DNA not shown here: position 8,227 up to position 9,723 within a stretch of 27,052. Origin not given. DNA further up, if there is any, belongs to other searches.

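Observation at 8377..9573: Deoxyribosyltransferase/LOG-like domain fused to a Nudix hydrolase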

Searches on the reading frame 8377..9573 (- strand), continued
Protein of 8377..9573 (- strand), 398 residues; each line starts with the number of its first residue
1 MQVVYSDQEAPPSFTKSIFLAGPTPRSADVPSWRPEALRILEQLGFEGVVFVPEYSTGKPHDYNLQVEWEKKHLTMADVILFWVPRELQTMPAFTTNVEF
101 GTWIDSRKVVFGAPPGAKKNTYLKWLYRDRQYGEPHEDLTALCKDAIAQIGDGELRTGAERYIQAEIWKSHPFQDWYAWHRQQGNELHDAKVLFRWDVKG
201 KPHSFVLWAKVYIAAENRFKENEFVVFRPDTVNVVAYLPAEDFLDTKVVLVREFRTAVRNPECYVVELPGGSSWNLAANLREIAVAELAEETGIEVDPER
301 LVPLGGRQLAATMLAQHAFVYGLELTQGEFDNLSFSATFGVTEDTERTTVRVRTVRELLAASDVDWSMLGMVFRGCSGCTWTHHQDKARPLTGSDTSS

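Call 13: get_annotated_region(hit=H1, flank=8000)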
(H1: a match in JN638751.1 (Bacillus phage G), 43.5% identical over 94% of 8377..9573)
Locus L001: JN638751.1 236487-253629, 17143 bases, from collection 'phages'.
description: Bacillus phage G, complete genome.
organism: Bacillus phage G (NCBI taxid 2884420)
taxonomy: Viruses; Duplodnaviria; Heunggongvirae; Uroviricota; Caudoviricetes; Donellivirus; Donellivirus gee
host: Bacillus megaterium str. ATCC 43725; source: soil; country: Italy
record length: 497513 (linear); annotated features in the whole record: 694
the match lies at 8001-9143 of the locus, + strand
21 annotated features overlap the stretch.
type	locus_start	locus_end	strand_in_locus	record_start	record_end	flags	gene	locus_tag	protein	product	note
CDS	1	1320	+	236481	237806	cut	324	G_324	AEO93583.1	gp324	-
CDS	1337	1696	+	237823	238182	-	325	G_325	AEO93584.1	gp325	-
CDS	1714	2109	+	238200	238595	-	326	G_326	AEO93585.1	gp326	-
CDS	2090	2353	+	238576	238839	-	327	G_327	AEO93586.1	gp327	-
CDS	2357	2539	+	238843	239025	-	328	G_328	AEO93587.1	gp328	-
CDS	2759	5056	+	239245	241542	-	329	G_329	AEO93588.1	gp329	DNA polymerase III; DnaE-like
CDS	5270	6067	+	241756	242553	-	330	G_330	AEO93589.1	gp330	homing endonuclease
CDS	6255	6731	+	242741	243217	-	331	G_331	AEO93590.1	gp331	-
CDS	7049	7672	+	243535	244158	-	332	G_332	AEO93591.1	gp332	-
CDS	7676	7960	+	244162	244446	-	333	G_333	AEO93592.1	gp333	-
CDS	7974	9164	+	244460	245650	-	334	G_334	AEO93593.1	gp334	NUDIX hydrolase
CDS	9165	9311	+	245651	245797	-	335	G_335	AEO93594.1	gp335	-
CDS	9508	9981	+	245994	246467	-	336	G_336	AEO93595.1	gp336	-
CDS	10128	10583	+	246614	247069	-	337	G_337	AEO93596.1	gp337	-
CDS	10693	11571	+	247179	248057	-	338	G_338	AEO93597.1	gp338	-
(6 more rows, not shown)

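Call 18: search_solved_structures(query=A1, max_evalue=1, show_alignments=4)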
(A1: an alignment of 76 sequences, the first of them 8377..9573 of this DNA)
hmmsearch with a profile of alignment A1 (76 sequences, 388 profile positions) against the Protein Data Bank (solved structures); distinct sequences matched with E-value up to 1: 45.
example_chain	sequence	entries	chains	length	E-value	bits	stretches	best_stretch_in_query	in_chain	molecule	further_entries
4mcj_A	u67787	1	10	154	7.9e-05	24.9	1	9-111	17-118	Uncharacterized protein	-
1sjy_A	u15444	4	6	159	0.0012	21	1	250-304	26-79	MutT/nudix family protein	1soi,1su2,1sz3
8zr8_A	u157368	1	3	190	0.0015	20.6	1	247-301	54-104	Methanol dehydrogenase activator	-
8wv3_A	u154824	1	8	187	0.002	20.2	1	247-301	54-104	ADP-ribose pyrophosphatase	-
9jax_E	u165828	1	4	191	0.0021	20.2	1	247-301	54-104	ADP-ribose pyrophosphatase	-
3ac9_A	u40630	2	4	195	0.012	17.7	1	244-298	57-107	ADP-sugar pyrophosphatase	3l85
3aca_A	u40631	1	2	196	0.012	17.7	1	244-298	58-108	ADP-sugar pyrophosphatase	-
5qj4_A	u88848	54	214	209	0.013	17.5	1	244-298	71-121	ADP-sugar pyrophosphatase | NUDT5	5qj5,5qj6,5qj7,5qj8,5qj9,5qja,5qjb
3bm4_A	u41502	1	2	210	0.013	17.5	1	244-298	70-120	ADP-sugar pyrophosphatase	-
2dsc_A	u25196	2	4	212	0.014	17.5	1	244-298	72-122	ADP-sugar pyrophosphatase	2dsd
2b06_A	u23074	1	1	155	0.014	17.5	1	230-312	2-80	MutT/nudix family protein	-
5nqr_A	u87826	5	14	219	0.015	17.4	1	244-298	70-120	ADP-sugar pyrophosphatase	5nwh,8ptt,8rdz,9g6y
3o8s_A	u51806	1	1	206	0.015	17.4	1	249-320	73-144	ADP-ribose pyrophosphatase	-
2dsb_A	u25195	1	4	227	0.016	17.3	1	244-298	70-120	ADP-sugar pyrophosphatase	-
9q0n_E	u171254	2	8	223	0.021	16.9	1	247-298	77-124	ADP-sugar pyrophosphatase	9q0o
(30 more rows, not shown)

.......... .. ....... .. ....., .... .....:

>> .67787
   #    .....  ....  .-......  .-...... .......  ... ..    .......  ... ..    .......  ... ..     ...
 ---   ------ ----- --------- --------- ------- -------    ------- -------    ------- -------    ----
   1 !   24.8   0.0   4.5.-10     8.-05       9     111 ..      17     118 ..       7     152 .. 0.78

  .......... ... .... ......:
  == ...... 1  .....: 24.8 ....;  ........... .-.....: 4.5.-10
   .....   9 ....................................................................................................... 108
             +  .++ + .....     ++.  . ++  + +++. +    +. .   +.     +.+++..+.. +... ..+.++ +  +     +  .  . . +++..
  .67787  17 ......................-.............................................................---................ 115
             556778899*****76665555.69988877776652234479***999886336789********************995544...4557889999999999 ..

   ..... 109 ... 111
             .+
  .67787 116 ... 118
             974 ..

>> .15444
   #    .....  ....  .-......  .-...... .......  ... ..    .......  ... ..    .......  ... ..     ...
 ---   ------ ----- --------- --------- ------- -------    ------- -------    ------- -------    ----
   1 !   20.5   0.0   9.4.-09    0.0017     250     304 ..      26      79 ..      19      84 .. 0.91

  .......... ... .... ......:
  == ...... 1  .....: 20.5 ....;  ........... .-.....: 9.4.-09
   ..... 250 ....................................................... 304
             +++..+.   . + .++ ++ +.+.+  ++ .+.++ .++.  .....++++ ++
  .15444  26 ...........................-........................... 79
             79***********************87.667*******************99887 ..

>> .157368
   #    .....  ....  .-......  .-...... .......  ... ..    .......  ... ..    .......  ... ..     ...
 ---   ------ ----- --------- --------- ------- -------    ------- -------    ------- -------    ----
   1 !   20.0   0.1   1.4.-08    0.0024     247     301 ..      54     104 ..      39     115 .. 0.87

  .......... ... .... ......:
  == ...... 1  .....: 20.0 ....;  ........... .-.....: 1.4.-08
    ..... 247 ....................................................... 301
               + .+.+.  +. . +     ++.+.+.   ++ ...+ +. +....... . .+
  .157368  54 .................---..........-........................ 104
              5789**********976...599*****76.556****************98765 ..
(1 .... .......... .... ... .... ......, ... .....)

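Call 22: find_encoding_contigs(protein=P0024, flank=8000, max_places=2)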
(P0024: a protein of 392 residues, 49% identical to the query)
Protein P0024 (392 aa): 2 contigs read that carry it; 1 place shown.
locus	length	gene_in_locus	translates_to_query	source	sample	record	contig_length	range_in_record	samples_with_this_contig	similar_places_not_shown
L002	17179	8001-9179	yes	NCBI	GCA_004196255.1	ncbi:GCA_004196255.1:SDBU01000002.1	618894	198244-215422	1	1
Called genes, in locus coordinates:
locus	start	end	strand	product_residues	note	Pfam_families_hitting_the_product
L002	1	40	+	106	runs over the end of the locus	-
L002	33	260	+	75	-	-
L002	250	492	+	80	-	-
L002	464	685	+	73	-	-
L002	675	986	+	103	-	-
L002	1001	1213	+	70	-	-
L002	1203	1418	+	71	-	-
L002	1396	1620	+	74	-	-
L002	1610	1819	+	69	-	-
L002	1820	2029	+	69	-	-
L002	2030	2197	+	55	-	-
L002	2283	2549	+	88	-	-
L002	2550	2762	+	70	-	-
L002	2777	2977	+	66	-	-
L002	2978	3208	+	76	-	-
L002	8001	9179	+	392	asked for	PF15891:Nuc_deoxyri_tr2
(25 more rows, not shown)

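Call 23: find_encoding_contigs(protein=P0046, flank=8000, max_places=2)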
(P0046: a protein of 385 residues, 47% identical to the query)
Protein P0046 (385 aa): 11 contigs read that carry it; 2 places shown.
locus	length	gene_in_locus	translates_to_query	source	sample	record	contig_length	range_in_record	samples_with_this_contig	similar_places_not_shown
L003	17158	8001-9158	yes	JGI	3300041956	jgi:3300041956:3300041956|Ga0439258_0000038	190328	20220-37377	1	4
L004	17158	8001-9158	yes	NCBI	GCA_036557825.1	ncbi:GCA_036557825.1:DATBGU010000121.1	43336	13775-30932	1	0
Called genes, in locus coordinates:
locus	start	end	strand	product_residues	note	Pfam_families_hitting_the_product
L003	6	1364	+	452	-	PF07394:DUF1501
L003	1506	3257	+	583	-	PF04151:PPC (faint)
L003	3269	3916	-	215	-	PF00300:His_Phos_1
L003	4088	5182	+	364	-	PF00266:Aminotran_5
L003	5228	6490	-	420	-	PF00149:Metallophos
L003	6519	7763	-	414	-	PF00149:Metallophos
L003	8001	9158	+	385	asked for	PF15891:Nuc_deoxyri_tr2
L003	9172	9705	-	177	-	PF01641:SelR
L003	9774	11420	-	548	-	PF13646:HEAT_2, PF13360:PQQ_2 (faint)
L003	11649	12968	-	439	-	PF07586:HXXSHH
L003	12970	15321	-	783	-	PF00034:Cytochrom_C (faint), PF13442:Cytochrome_CBB3, PF07691:PA14, PF07637:PSD5, PF07631:PSD4, PF07627:PSCyt3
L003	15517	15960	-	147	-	PF02082:Rrf2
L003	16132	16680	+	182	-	PF11845:Tll0287-like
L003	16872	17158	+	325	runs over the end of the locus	PF25539:Bestrophin_2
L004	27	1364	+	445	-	PF07394:DUF1501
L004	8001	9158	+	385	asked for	PF15891:Nuc_deoxyri_tr2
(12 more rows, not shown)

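Call 24: predict_structure(alignment_id=A1)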
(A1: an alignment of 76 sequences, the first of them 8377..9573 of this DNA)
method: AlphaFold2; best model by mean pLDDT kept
length: 398 residues; sequences in the alignment: 76
mean_pLDDT: 93.1   pTM: 0.87
mean pLDDT of the five models: 93.1, 92.8, 92.5, 91.9, 91.5
residues with pLDDT >= 90: 342; 70-90: 36; 50-70: 12; < 50: 8
segments of 3 or more residues with pLDDT < 50: 393-398
pLDDT, mean of each block of 10 residues (from residue 1): 98 98 92 97 98 91 92 98 95 91 96 97 97 98 98 96 95 96 97 93 96 98 96 97 97 95 96 84 96 96 96 96 97 89 86 98 96 88 56 46
secondary structure, 60 per line:
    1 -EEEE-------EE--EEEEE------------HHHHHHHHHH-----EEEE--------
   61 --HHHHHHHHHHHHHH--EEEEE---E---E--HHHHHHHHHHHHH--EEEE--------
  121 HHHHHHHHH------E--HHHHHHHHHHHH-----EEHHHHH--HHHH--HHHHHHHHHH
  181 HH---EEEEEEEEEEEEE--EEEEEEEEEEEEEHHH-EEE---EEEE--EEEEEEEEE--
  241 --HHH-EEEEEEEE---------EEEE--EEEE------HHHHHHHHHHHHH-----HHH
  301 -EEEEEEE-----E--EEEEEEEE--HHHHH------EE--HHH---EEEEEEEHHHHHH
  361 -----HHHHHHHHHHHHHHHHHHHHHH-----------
elements in order: E2-5 E17-21 H34-43 E49-52 H63-76 E79-83 H94-106 E109-112 H121-129 H139-150 H158-162 H165-168 H171-182 E186-198 E201-213 E218-220 E224-227 E230-238 E247-254 E264-267 E270-273 H280-292 E302-308 E317-324 H327-331 E348-354 H355-360 H366-387

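Call 26: fold_search(model_id=the predicted structure, library=pdb)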
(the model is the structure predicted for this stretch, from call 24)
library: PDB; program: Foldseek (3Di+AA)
matches with E <= 10: 1016; with E <= 0.001: 277
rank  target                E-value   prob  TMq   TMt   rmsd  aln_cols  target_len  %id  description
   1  9drd_D                8.1e-13  1.00  0.41  0.74   3.6       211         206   14  Crystal structure of ADP-ribose diphosphatase from Klebsiella pneumoniae (Apo, monoclinic P form 2) (released 2024-10-02)
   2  9b1z_A                1.3e-12  1.00  0.40  0.73   3.7       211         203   15  Crystal structure of ADP-ribose diphosphatase from Klebsiella pneumoniae (Apo) (released 2024-03-27)
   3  9drd_B                1.4e-12  1.00  0.39  0.71   3.8       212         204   15  Crystal structure of ADP-ribose diphosphatase from Klebsiella pneumoniae (Apo, monoclinic P form 2) (released 2024-10-02)
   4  9dtc_B                2.3e-12  1.00  0.40  0.74   3.7       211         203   14  Crystal structure of ADP-ribose diphosphatase from Klebsiella pneumoniae (ADP Ribose bound, orthrhombic form2) (released 2024-10-09)
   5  9b21_B                3.0e-12  1.00  0.40  0.73   3.9       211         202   14  Crystal structure of ADP-ribose diphosphatase from Klebsiella pneumoniae (ADP Ribose bound, Orthorhombic P form) (released 2024-03-27)
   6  9dt8_B                4.9e-12  1.00  0.40  0.75   3.7       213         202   13  Crystal structure of ADP-ribose diphosphatase from Klebsiella pneumoniae (ADP bound, Orthorhombic P) (released 2024-10-09)
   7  9b21_A                4.9e-12  1.00  0.41  0.75   4.0       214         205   14  Crystal structure of ADP-ribose diphosphatase from Klebsiella pneumoniae (ADP Ribose bound, Orthorhombic P form) (released 2024-03-27)
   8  9b20_B                5.2e-12  1.00  0.38  0.71   4.1       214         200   15  Crystal structure of ADP-ribose diphosphatase from Klebsiella pneumoniae (AMP bound) (released 2024-03-27)
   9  9b22_A                8.5e-12  1.00  0.40  0.74   3.6       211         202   13  Crystal structure of ADP-ribose diphosphatase from Klebsiella pneumoniae (ADP Ribose and AMP bound) (released 2024-03-27)
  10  9drf_H                8.5e-12  1.00  0.39  0.73   3.7       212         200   13  Crystal structure of ADP-ribose diphosphatase from Klebsiella pneumoniae (DTP bound, P21 form) (released 2024-10-02)
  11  1viq_A                2.1e-11  1.00  0.39  0.72   3.6       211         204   15  Crystal structure of putative ADP ribose pyrophosphatase (released 2003-12-30)
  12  9dre_A                2.2e-11  1.00  0.37  0.68   4.5       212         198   15  Crystal structure of ADP-ribose diphosphatase from Klebsiella pneumoniae (ADP bound, P21 form) (released 2024-10-02)
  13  9drd_H                2.3e-11  1.00  0.39  0.73   3.8       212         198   13  Crystal structure of ADP-ribose diphosphatase from Klebsiella pneumoniae (Apo, monoclinic P form 2) (released 2024-10-02)
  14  9dt6_H                2.3e-11  1.00  0.38  0.72   3.8       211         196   14  Crystal structure of ADP-ribose diphosphatase from Klebsiella pneumoniae (CMP bound, P21 form) (released 2024-10-09)
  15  9drd_E                4.8e-11  1.00  0.38  0.73   3.8       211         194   14  Crystal structure of ADP-ribose diphosphatase from Klebsiella pneumoniae (Apo, monoclinic P form 2) (released 2024-10-02)
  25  9drd_F                1.0e-10  1.00  0.39  0.73   4.0       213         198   13  Crystal structure of ADP-ribose diphosphatase from Klebsiella pneumoniae (Apo, monoclinic P form 2) (released 2024-10-02)
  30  1g0s_A                1.2e-10  1.00  0.38  0.71   3.9       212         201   12  THE CRYSTAL STRUCTURE OF THE E.COLI ADP-RIBOSE PYROPHOSPHATASE (released 2001-05-02)
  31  9drd_A                1.2e-10  1.00  0.38  0.71   3.8       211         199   13  Crystal structure of ADP-ribose diphosphatase from Klebsiella pneumoniae (Apo, monoclinic P form 2) (released 2024-10-02)
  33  1g0s_B                1.4e-10  1.00  0.40  0.73   4.0       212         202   14  THE CRYSTAL STRUCTURE OF THE E.COLI ADP-RIBOSE PYROPHOSPHATASE (released 2001-05-02)
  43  9drd_C                2.6e-10  1.00  0.37  0.71   3.9       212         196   16  Crystal structure of ADP-ribose diphosphatase from Klebsiella pneumoniae (Apo, monoclinic P form 2) (released 2024-10-02)
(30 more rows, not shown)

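Call 29: find_related_loci(query=A1, collection=genome_contigs, flank=6000)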
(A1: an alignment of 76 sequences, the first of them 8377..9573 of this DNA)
Query A1 (398 aa) in genome_contigs; peptide patterns used: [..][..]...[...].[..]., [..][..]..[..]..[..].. (x = any residue, [..] = any of these).
600 stretches matched a pattern (row limit reached: there are more); 589 encode a relative of the query (tblastn E <= 1e-3); the best 80 are kept; 80 distinct loci.
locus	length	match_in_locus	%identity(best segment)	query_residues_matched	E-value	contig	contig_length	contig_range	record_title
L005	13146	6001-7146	46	1-373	2e-102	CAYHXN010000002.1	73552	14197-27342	MAG TPA_asm: uncultured Candidatus Saccharibacteria bacterium isolate ERP119705_co17_962 genome assembly, contig: NODE_2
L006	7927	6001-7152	45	1-373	4e-101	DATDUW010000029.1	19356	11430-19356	MAG TPA_asm: Patescibacteria group bacterium isolate SMAG_U8068 k141_109776, whole genome shotgun sequence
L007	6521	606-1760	47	1-377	8e-101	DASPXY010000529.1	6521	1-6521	MAG TPA_asm: Gemmataceae bacterium isolate SMAG_U11579 k141_919681, whole genome shotgun sequence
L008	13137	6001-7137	46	1-373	4e-100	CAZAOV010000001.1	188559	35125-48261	MAG TPA_asm: uncultured Gammaproteobacteria bacterium isolate SRP141376_co3_225 genome assembly, contig: NODE_69_length_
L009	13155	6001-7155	44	1-377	5e-99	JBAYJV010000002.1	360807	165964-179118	MAG: Candidatus Paceibacterota bacterium isolate SO_2016_GW1_64 scaffold00029_OW334_2016, whole genome shotgun sequence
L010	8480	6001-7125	46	1-373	1e-98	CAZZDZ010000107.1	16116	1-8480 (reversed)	MAG TPA_asm: uncultured Pirellulaceae bacterium isolate SRP114822_co2_68 genome assembly, contig: NODE_2953_length_16116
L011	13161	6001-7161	46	1-378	1e-97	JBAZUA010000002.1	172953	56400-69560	MAG: Candidatus Paceibacterota bacterium isolate SO_2017_GW1_216 NODE_654_length_172953_cov_1.849050_OW334_2017, whole g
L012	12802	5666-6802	46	1-373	1e-97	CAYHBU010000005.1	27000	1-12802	MAG TPA_asm: uncultured Candidatus Saccharibacteria bacterium isolate ERP119705_co10_107 genome assembly, contig: NODE_1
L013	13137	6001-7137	46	1-374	8e-98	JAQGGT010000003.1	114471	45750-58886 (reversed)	MAG: Candidatus Saccharibacteria bacterium isolate RYN_414 scaffold_443600, whole genome shotgun sequence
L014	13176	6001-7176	44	1-376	6e-98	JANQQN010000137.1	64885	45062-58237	MAG: Myxococcota bacterium isolate IP29b_bin.29 k99_811195, whole genome shotgun sequence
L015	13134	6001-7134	46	1-373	7e-98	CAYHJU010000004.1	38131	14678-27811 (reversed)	MAG TPA_asm: uncultured Candidatus Saccharibacteria bacterium isolate ERP119705_co13_682 genome assembly, contig: NODE_1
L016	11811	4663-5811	46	1-373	2e-97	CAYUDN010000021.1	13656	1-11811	MAG TPA_asm: uncultured Candidatus Saccharibacteria bacterium isolate SRP278252_co1_764 genome assembly, contig: NODE_79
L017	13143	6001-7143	46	1-373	2e-97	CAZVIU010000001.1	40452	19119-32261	MAG TPA_asm: uncultured Gammaproteobacteria bacterium isolate binchicken_co21_267 genome assembly, contig: NODE_281_leng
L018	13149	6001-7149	46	1-378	4e-97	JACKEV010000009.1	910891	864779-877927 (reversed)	MAG: Alphaproteobacteria bacterium isolate HK-STAS-MYXO-43 HK-STAS-MYXO-43_9, whole genome shotgun sequence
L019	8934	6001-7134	45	1-373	3e-97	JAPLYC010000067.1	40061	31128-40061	MAG: Candidatus Parcubacteria bacterium isolate LacPavin_0920_SED3_MAG_40_21 LacPavin_0920_SED3_scaffold_709243, whole g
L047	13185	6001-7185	41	1-379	1e-90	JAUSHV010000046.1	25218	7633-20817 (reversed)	MAG: bacterium isolate E14_metabat.bin.207_sub E14_k141_1063703, whole genome shotgun sequence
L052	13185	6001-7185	43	1-389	2e-89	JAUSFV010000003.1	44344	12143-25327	MAG: bacterium isolate E14_maxbin.402 E14_k141_8564, whole genome shotgun sequence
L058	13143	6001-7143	44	1-373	1e-88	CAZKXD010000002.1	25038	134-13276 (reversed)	MAG TPA_asm: uncultured Candidatus Saccharibacteria bacterium isolate binchicken_co251_982 genome assembly, contig: NODE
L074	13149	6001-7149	42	1-373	1e-86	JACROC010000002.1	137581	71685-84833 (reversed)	MAG: Candidatus Harrisonbacteria bacterium isolate NC_groundwater_1951_Pr3_S-0.2um_42_5 scaffold_214312, whole genome sh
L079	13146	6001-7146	44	1-374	3e-86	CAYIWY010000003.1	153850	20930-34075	MAG TPA_asm: uncultured Gammaproteobacteria bacterium isolate ERP119705_co4_291 genome assembly, contig: NODE_20_length_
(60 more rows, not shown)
